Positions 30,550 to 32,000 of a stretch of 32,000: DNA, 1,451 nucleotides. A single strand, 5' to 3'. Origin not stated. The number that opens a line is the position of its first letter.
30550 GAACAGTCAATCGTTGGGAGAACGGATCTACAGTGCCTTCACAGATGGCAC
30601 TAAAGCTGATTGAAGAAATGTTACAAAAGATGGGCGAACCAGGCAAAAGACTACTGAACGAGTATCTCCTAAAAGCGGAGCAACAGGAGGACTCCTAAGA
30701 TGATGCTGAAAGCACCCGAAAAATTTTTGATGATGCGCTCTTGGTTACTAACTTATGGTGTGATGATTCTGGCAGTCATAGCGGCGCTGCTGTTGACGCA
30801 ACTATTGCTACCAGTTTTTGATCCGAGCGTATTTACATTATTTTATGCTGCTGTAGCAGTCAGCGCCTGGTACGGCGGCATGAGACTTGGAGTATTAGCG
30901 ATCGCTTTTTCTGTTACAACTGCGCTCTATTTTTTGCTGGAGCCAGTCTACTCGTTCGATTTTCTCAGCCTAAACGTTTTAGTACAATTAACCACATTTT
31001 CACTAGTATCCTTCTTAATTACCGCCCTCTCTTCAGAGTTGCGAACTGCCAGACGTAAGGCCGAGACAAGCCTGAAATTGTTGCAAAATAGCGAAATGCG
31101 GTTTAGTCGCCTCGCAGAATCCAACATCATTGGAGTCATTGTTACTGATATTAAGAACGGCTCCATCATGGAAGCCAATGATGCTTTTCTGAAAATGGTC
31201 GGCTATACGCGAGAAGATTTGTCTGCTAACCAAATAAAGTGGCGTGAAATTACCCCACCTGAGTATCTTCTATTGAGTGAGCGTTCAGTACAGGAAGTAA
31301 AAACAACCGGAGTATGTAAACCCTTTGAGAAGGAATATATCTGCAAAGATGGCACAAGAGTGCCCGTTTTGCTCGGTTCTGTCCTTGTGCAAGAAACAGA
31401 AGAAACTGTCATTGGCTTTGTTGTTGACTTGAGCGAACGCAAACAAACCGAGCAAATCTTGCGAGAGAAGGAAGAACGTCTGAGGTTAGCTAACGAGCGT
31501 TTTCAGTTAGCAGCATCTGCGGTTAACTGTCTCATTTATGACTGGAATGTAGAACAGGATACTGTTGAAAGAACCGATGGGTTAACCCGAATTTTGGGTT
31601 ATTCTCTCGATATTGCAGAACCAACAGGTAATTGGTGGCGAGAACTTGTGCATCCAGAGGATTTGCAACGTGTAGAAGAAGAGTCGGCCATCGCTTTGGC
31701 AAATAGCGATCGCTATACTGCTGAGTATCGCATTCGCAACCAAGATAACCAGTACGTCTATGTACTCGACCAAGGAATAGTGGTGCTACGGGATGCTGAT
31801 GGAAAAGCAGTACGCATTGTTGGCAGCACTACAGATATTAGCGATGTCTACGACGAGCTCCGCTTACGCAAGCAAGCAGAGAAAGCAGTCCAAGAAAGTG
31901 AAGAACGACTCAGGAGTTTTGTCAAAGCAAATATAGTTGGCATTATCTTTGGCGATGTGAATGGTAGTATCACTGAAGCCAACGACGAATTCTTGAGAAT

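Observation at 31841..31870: A small dispersed repeat inserted in frame into a PAS-PAS linker of the sensor kinase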

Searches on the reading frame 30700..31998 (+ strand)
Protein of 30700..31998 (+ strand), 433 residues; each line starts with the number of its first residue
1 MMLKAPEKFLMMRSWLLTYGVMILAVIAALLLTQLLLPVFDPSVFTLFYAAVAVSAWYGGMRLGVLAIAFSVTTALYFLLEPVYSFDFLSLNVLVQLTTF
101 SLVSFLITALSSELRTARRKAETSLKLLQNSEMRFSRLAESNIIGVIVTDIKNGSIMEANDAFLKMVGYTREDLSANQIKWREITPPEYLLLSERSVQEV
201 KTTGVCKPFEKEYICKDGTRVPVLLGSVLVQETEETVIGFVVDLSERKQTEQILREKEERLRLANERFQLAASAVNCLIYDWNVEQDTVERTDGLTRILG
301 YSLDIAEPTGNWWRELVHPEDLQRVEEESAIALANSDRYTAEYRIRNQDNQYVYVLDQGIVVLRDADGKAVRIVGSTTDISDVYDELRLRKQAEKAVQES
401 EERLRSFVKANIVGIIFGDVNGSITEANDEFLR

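Call 12: find_homologous_proteins(query=window:30700-31998:+)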
Query seq(433 aa) (433 aa): 447 proteins with E <= 0.001 among 8000 candidates; the best 120 are listed.
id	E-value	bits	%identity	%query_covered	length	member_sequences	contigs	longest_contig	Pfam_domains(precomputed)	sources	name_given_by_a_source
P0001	9.1e-241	817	75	70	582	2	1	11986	PF08447.19,PF13426.14,PF13188.14,PF08448.17,PF13493.12,PF00989.32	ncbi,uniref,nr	ncbi:PAS domain S-box protein [Nostoc sp. CHAB 5715]|uniref:PAS domain S-box protein n=1 Tax=Nostoc 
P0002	3.4e-212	723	85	88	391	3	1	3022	PF08447.19,PF13426.14,PF13188.14,PF13493.12,PF00989.32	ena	-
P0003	1.5e-199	681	95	76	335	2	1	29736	PF08447.19,PF13426.14,PF13188.14,PF13493.12,PF00989.32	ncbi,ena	-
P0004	3.2e-175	601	63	100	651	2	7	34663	PF08447.19,PF13426.14,PF13188.14,PF08448.17,PF13493.12,PF00989.32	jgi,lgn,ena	-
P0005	4.5e-156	538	64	100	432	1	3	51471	PF08447.19,PF13426.14,PF13188.14,PF08448.17,PF13493.12,PF00989.32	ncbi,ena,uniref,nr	ncbi:PAS domain S-box protein [uncultured Nostoc sp.]|uniref:PAS domain S-box protein n=1 Tax=uncult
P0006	4.4e-135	469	74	70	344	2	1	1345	PF08447.19,PF13426.14,PF13188.14,PF08448.17,PF13493.12,PF00989.32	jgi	-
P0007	2.3e-116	407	52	97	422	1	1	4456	PF08447.19,PF13426.14,PF13188.14,PF08448.17,PF13493.12,PF00989.32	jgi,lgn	-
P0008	4.4e-113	396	43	93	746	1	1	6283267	PF13596.13,PF08447.19,PF13426.14,PF13188.14,PF08448.17,PF02518.32,PF00512.32,PF13493.12,PF00989.32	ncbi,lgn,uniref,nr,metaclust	ncbi:PAS domain S-box protein [Calothrix sp. 336/3]|uniref:PAS domain S-box protein n=1 Tax=Calothri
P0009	6.1e-101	356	44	87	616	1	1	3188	PF08447.19,PF13426.14,PF13188.14,PF08448.17,PF13493.12,PF00989.32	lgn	-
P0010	1.1e-95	339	61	39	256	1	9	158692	PF08447.19,PF13426.14,PF13188.14,PF00989.32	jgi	jgi:PAS domain S-box-containing protein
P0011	1.2e-94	336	47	37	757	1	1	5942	PF08447.19,PF13426.14,PF13188.14,PF08448.17,PF02518.32,PF00512.32,PF13493.12,PF00989.32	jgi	-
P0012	2.6e-94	335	47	37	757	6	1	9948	PF08447.19,PF13426.14,PF13188.14,PF08448.17,PF02518.32,PF00512.32,PF13493.12,PF00989.32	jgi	-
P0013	3.9e-94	334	47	37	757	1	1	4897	PF08447.19,PF13426.14,PF13188.14,PF08448.17,PF02518.32,PF00512.32,PF13493.12,PF00989.32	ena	-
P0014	1.2e-93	332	40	69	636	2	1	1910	PF08447.19,PF13426.14,PF13188.14,PF08448.17,PF00989.32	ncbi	ncbi:MAG TPA: PAS domain S-box protein, partial [Oculatellaceae cyanobacterium]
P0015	1.6e-88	315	45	35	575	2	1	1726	PF08447.19,PF13426.14,PF13188.14,PF08448.17,PF00512.32,PF13493.12,PF00989.32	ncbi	ncbi:MAG: PAS domain S-box protein, partial [Coleofasciculaceae cyanobacterium]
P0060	8.8e-52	195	44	46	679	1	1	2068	PF08447.19,PF13426.14,PF13188.14,PF13185.13,PF01590.33,PF08448.17,PF13493.12,PF00989.32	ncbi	ncbi:MAG TPA: PAS domain S-box protein, partial [Cyanophyceae cyanobacterium]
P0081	3.6e-43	166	37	45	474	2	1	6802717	PF08447.19,PF13426.14,PF13188.14,PF08448.17,PF00989.32,PF14598.13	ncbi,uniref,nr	ncbi:hypothetical protein ANSO36C_13410 [Nostoc cf. commune SO-36]|uniref:histidine kinase n=1 Tax=N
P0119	1.8e-38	151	33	71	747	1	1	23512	PF08447.19,PF13426.14,PF13188.14,PF08448.17,PF00989.32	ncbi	ncbi:MAG: PAS domain S-box protein, partial [Cyanobacteriota bacterium]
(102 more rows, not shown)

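Call 19: find_encoding_contigs(protein=P0081, flank=3000, max_places=2)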
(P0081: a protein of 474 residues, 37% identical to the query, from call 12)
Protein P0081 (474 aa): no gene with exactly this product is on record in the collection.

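Call 22: find_encoding_contigs(protein=P0003, flank=4000, max_places=3)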
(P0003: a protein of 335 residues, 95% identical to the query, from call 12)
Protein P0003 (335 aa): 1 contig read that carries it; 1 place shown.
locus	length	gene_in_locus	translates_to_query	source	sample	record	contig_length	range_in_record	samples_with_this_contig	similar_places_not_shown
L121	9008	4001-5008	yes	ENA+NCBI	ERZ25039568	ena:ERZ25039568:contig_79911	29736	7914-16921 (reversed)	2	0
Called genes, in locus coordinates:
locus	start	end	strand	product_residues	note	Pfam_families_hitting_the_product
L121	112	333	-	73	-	-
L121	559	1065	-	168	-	-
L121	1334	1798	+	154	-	PF00583:Acetyltransf_1, PF13673:Acetyltransf_10, PF13508:Acetyltransf_7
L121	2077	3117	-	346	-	PF01553:Acyltransferase (weak)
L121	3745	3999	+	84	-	PF12844:HTH_19 (weak), PF13560:HTH_31, PF01381:HTH_3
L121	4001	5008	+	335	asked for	PF13493:DUF4118, PF00989:PAS, PF13188:PAS_8 (weak), PF13426:PAS_9, PF08447:PAS_3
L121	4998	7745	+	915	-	PF08447:PAS_3 (weak), PF00989:PAS, PF08448:PAS_4, PF13185:GAF_2, PF01590:GAF, PF00512:HisKA, PF02518:HATPase_c, PF00072:Response_reg, +4 more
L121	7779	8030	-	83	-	PF01022:HTH_5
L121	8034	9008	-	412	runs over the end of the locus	PF00155:Aminotran_1_2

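Call 23: find_encoding_contigs(protein=P0001, flank=4000, max_places=2)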
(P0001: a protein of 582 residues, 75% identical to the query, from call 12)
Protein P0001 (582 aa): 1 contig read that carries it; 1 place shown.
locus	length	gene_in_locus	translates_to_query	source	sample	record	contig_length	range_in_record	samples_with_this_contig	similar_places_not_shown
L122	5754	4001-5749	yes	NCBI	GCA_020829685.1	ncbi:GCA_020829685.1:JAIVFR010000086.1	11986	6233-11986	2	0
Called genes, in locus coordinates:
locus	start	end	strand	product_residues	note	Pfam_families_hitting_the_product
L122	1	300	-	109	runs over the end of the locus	PF20065:DUF6464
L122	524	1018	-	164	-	-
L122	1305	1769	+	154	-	PF00583:Acetyltransf_1, PF13673:Acetyltransf_10, PF13508:Acetyltransf_7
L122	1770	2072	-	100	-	-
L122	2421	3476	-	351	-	PF01553:Acyltransferase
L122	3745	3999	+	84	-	PF13560:HTH_31, PF12844:HTH_19 (weak), PF01381:HTH_3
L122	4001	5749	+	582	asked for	PF13493:DUF4118, PF00989:PAS (weak), PF13188:PAS_8 (weak), PF13426:PAS_9, PF08447:PAS_3 (weak), PF08448:PAS_4, PF08447:PAS_3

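Call 42: find_encoding_contigs(protein=P0002, flank=3000, max_places=2)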
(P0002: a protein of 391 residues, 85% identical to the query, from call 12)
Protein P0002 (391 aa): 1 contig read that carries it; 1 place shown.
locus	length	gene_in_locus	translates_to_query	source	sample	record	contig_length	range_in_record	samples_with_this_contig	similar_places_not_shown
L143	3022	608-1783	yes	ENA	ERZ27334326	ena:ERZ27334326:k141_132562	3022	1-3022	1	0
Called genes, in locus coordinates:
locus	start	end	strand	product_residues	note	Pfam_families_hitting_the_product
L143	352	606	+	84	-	PF13560:HTH_31, PF12844:HTH_19 (weak), PF01381:HTH_3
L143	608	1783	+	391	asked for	PF13493:DUF4118, PF00989:PAS (weak), PF13188:PAS_8 (weak), PF13426:PAS_9, PF08447:PAS_3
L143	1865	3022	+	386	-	?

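Call 43: find_encoding_contigs(protein=P0010, flank=4000, max_places=2)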
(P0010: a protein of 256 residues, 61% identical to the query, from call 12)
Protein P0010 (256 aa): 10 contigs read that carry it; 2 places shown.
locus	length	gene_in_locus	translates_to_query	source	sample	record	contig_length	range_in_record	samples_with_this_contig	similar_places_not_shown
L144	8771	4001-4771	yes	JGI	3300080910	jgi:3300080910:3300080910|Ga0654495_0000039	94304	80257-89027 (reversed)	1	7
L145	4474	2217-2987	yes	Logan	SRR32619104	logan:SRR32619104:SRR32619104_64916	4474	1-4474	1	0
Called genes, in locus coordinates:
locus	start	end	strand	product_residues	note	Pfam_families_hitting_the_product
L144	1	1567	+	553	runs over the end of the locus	PF11832:DUF3352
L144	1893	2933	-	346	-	PF01553:Acyltransferase (faint)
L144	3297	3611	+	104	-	PF13560:HTH_31 (weak), PF01381:HTH_3, PF12844:HTH_19 (weak)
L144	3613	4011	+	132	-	PF13493:DUF4118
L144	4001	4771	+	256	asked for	PF00989:PAS, PF13188:PAS_8 (weak), PF13426:PAS_9, PF08447:PAS_3 (weak), PF13426:PAS_9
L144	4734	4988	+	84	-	-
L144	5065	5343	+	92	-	PF00072:Response_reg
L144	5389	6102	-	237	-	PF00230:MIP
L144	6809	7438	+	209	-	-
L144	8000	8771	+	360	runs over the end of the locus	PF00124:Photo_RC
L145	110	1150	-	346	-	PF01553:Acyltransferase (weak)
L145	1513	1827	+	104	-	PF13560:HTH_31 (weak), PF01381:HTH_3, PF12844:HTH_19 (weak)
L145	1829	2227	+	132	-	PF13493:DUF4118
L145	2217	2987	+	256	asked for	PF00989:PAS, PF13188:PAS_8 (weak), PF13426:PAS_9, PF08447:PAS_3 (weak), PF13426:PAS_9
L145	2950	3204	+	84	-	-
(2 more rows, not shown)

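Call 50: search_protein_families(library=pfam, proteins=[window:30700-31998:+], max_evalue=0.01)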
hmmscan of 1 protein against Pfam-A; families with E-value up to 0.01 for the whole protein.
seq(433 aa): 7 families
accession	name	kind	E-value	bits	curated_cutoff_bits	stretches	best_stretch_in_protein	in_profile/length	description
PF08447.18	PAS_3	-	9.7e-30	103.1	25.6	2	293-375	6-87/89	PAS fold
PF13426.13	PAS_9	-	2.5e-17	63.4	27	1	146-246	4-103/103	PAS domain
PF13493.11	DUF4118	-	1.7e-16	60.4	28.4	1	19-122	1-105/107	Domain of unknown function (DUF4118)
PF00989.32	PAS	-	6.3e-14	52.4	22.6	1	134-242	2-108/113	PAS fold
PF13188.13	PAS_8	-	2.5e-10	40.3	21.8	1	134-183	2-49/65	PAS domain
PF08448.16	PAS_4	-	0.00013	22.6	23.1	0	152-248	13-109/110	PAS fold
PF14598.12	PAS_11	-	0.0074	16.7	25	0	309-356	33-80/109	PAS domain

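Call 63: predict_structure(alignment_id=A1)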
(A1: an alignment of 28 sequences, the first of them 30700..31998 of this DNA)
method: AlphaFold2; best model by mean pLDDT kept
length: 433 residues; sequences in the alignment: 28
mean_pLDDT: 77.0   pTM: 0.40
mean pLDDT of the five models: 77.0, 76.6, 75.8, 73.2, 72.9
residues with pLDDT >= 90: 141; 70-90: 128; 50-70: 137; < 50: 27
segments of 3 or more residues with pLDDT < 50: 1-5, 80-89, 418-424, 430-433
pLDDT, mean of each block of 10 residues (from residue 1): 52 66 63 61 56 58 56 55 45 67 68 70 66 61 80 90 91 91 92 90 89 93 90 83 81 79 73 76 92 88 90 94 93 90 95 94 93 93 85 87 80 57 50 46
secondary structure, 60 per line:
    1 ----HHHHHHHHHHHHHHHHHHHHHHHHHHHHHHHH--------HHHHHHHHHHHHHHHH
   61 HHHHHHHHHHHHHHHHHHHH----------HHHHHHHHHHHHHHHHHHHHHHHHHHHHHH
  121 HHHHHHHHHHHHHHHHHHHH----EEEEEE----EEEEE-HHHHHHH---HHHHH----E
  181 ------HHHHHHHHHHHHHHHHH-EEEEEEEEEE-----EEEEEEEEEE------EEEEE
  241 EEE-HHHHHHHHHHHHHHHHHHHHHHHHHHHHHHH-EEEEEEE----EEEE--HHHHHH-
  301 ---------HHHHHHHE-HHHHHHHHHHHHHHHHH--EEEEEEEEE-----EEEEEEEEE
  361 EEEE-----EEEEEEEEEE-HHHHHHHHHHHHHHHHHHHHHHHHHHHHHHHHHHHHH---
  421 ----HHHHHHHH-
elements in order: H5-36 H45-80 H91-140 E145-150 E155-159 H161-167 H171-175 H187-203 E205-214 E220-229 E236-243 H245-275 E277-283 E288-291 H294-299 H310-316 H319-335 E338-346 E352-364 E370-379 H381-417 H425-432

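Call 69: find_encoding_contigs(protein=P0014, flank=2000, max_places=1)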
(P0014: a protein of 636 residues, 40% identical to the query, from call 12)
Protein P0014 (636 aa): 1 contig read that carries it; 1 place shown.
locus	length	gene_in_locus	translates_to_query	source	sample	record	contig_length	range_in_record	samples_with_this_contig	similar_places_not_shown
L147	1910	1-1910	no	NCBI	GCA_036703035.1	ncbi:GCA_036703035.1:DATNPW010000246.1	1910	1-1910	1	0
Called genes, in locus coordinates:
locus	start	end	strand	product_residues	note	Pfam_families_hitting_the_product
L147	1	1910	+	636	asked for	PF13426:PAS_9 (weak), PF00989:PAS (weak), PF08448:PAS_4, PF13426:PAS_9, PF13426:PAS_9, PF00989:PAS, PF13426:PAS_9, PF08447:PAS_3, +4 more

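Call 70: find_encoding_contigs(protein=P0060, flank=2000, max_places=1)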
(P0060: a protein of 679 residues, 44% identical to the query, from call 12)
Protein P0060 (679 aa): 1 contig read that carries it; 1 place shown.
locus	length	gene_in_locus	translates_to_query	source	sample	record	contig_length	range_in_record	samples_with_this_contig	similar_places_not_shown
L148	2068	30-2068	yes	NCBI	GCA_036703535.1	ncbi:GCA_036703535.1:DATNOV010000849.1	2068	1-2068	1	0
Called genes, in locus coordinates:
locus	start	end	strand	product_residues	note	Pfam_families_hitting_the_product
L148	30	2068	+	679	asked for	PF13493:DUF4118, PF00989:PAS (faint), PF13188:PAS_8 (weak), PF08447:PAS_3 (weak), PF13426:PAS_9, PF01590:GAF, PF13185:GAF_2, PF08448:PAS_4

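Call 71: find_encoding_contigs(protein=P0012, flank=4000, max_places=1)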
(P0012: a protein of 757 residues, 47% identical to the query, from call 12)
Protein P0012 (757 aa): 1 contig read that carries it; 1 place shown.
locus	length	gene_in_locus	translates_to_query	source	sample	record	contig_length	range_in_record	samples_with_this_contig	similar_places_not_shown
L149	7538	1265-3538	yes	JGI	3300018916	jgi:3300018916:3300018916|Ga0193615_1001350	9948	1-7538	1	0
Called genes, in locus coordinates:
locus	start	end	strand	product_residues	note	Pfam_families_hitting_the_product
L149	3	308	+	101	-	?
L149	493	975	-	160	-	-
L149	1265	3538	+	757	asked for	PF13493:DUF4118, PF00989:PAS, PF08448:PAS_4, PF13188:PAS_8, PF13426:PAS_9, PF13426:PAS_9, PF00989:PAS, PF13426:PAS_9, +5 more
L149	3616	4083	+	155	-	PF00072:Response_reg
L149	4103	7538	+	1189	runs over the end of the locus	PF00072:Response_reg, PF00989:PAS, PF13426:PAS_9, PF08447:PAS_3, PF00989:PAS, PF08448:PAS_4, PF08447:PAS_3, PF13426:PAS_9, +9 more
